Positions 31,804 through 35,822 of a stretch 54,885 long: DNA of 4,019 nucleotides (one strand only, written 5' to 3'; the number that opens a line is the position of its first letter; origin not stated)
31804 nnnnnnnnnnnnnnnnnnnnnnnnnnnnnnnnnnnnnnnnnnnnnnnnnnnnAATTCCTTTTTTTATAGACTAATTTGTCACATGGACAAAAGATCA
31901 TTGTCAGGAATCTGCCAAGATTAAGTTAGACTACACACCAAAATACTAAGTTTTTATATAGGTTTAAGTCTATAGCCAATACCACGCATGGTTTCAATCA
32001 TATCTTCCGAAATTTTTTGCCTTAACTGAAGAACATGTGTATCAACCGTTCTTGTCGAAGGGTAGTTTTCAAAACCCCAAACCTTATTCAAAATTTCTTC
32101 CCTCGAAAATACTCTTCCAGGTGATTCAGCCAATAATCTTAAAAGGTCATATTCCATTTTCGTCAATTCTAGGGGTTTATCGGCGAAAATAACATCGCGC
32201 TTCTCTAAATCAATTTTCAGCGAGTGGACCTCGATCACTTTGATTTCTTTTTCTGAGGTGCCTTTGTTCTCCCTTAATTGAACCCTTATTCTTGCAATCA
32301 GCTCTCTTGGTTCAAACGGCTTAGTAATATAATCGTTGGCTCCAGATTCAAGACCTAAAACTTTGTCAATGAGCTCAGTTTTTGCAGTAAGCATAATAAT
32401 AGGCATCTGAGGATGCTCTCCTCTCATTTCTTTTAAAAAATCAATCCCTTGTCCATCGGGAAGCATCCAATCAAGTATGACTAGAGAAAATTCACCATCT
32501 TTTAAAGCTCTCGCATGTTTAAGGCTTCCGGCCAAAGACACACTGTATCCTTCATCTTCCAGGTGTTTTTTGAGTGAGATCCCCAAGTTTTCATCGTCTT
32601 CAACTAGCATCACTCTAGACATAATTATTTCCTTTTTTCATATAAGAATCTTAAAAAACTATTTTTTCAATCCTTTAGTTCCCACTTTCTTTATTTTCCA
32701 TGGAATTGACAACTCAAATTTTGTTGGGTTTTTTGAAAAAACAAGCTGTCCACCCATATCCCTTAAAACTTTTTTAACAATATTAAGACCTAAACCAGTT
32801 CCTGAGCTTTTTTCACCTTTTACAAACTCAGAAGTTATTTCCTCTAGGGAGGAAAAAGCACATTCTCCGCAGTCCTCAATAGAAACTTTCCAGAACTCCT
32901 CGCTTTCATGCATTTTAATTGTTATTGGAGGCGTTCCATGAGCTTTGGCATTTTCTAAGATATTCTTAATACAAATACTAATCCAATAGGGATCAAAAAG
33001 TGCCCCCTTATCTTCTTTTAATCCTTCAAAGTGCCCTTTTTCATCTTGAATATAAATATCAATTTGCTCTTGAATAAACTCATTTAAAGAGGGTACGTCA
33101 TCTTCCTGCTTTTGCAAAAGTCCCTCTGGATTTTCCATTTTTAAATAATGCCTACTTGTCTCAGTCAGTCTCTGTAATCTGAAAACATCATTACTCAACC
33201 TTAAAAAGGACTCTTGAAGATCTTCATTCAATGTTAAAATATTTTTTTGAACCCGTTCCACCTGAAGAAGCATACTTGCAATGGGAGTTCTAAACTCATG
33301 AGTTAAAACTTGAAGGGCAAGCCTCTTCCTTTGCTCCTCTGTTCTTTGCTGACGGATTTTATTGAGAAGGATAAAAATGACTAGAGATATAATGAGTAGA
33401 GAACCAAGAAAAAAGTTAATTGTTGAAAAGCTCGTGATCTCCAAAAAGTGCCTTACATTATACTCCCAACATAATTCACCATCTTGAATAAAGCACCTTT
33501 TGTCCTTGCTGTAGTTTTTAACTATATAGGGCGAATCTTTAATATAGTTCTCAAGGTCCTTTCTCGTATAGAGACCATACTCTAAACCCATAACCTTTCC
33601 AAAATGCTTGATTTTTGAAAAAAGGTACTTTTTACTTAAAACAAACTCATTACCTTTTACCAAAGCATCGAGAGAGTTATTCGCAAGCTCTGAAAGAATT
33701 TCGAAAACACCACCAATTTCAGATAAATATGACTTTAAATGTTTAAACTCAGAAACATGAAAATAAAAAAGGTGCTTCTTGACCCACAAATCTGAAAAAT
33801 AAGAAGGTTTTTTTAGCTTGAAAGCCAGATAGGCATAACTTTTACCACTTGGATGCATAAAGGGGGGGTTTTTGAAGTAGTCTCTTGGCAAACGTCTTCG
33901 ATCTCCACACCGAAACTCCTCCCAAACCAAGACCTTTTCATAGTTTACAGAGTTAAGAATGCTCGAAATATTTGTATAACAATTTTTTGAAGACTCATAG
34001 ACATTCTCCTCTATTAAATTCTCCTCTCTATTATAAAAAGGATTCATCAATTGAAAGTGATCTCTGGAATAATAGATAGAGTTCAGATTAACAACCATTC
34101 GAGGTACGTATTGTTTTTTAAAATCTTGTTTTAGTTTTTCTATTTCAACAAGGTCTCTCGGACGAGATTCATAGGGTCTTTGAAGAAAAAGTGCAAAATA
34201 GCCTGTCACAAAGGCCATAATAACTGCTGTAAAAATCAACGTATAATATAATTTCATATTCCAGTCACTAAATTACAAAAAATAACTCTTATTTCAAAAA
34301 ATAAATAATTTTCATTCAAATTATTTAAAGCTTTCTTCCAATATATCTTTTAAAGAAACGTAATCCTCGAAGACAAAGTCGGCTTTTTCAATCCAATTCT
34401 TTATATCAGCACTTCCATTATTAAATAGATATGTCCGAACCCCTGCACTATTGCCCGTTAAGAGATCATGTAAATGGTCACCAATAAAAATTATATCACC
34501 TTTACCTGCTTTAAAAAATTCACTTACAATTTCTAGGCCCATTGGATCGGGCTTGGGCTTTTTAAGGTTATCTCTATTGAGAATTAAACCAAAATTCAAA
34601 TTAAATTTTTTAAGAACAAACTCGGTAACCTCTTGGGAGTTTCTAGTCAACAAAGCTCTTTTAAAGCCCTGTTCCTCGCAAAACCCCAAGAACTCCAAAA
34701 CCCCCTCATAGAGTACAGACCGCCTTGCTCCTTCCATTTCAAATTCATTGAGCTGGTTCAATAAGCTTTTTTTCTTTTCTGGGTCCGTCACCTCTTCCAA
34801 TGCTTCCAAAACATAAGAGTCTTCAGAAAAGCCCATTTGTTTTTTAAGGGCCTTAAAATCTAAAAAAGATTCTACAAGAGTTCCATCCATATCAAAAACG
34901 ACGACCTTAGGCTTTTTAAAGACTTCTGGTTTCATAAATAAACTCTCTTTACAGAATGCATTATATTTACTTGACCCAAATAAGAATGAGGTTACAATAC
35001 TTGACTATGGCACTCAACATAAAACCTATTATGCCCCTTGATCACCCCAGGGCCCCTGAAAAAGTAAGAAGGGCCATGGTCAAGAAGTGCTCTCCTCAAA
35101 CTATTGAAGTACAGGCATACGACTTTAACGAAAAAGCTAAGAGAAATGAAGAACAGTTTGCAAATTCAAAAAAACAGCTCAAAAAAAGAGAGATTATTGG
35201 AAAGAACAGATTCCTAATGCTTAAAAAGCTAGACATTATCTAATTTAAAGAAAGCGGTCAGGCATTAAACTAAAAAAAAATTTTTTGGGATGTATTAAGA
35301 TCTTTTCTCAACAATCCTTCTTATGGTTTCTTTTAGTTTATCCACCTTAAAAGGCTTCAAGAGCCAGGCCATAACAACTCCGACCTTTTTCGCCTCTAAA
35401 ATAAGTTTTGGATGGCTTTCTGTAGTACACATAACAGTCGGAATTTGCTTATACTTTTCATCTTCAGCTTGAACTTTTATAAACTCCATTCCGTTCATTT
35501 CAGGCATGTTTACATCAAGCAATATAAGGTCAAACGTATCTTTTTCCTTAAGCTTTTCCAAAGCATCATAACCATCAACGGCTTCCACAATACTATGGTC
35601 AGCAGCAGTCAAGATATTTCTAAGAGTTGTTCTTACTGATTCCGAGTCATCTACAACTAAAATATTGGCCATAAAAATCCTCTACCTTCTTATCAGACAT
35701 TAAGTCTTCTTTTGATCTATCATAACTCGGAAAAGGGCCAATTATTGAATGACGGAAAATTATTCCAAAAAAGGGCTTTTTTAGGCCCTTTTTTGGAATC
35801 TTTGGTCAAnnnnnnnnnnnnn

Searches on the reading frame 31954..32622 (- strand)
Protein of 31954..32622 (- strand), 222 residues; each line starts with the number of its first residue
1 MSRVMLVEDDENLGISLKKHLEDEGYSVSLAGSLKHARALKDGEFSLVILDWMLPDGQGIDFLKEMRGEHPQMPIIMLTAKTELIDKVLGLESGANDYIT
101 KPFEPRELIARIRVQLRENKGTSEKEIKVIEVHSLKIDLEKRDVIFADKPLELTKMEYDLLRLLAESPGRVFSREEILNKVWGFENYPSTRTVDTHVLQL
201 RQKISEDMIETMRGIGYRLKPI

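Call 20: search_protein_families(library=pfam, proteins=[window:31954-32622:-], max_evalue=0.001)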
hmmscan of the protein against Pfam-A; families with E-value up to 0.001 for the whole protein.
window:31954-32622:- (222 aa): 2 families
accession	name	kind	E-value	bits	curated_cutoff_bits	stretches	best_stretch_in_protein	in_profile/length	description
PF00072.30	Response_reg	-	1.9e-26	92.9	30.2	1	4-113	1-111/111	Response regulator receiver domain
PF00486.34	Trans_reg_C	-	3.5e-26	91.5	26.2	1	149-219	2-77/77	Transcriptional regulatory protein, C terminal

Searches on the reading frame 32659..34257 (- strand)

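Call 3: search_protein_families(library=pfam, proteins=[window:32659-34257:-], max_evalue=0.01)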
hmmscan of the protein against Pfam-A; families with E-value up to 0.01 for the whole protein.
window:32659-34257:- (532 aa): 4 families
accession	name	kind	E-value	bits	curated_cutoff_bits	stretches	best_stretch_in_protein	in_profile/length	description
PF11884.13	DUF3404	-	7.1e-13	48.7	25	1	86-308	63-258/259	Domain of unknown function (DUF3404)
PF02518.31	HATPase_c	-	3.9e-10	40.6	26.4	1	425-520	5-109/111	Histidine kinase-, DNA gyrase B-, and HSP90-like ATPase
PF00512.31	HisKA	-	1.9e-06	28.2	26.9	1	311-376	2-65/66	His Kinase A (phospho-acceptor) domain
PF14501.12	HATPase_c_5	-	2.4e-06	27.8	22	1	426-518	10-99/102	GHKL domain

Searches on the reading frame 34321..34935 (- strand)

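Call 3: search_protein_families(library=pfam, proteins=[window:34321-34935:-], max_evalue=0.01)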
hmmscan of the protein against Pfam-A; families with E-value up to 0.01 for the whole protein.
window:34321-34935:- (204 aa): 5 families
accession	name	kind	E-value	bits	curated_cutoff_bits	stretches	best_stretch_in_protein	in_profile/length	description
PF13419.12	HAD_2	-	1e-19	71.8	23.8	1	28-169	35-176/178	Haloacid dehalogenase-like hydrolase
PF00702.32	Hydrolase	-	1.3e-15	58.8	26.4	1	10-165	2-191/191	haloacid dehalogenase-like hydrolase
PF12710.13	HAD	-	1.5e-08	35.7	27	1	12-158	1-185/189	haloacid dehalogenase-like hydrolase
PF13242.12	Hydrolase_like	-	2.7e-06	27.6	22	1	128-192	4-72/75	HAD-hyrolase-like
PF03767.20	Acid_phosphat_B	-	0.00039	20.4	27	1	7-173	75-224/230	HAD superfamily, subfamily IIIB (Acid phosphatase)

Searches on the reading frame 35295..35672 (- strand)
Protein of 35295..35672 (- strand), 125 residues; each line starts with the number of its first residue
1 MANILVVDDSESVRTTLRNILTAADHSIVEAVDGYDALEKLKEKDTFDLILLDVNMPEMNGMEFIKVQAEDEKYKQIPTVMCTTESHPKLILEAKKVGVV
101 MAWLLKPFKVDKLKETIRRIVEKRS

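Call 3: search_protein_families(library=pfam, proteins=[window:35295-35672:-], max_evalue=0.01)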
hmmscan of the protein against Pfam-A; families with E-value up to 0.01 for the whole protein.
window:35295-35672:- (125 aa): 2 families
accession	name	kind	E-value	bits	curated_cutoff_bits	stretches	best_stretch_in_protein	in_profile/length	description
PF00072.30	Response_reg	-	3.4e-24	85.6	30.2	1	4-118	1-111/111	Response regulator receiver domain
PF06490.17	FleQ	-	0.0022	18.7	22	1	3-119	1-105/108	Flagellar regulatory protein FleQ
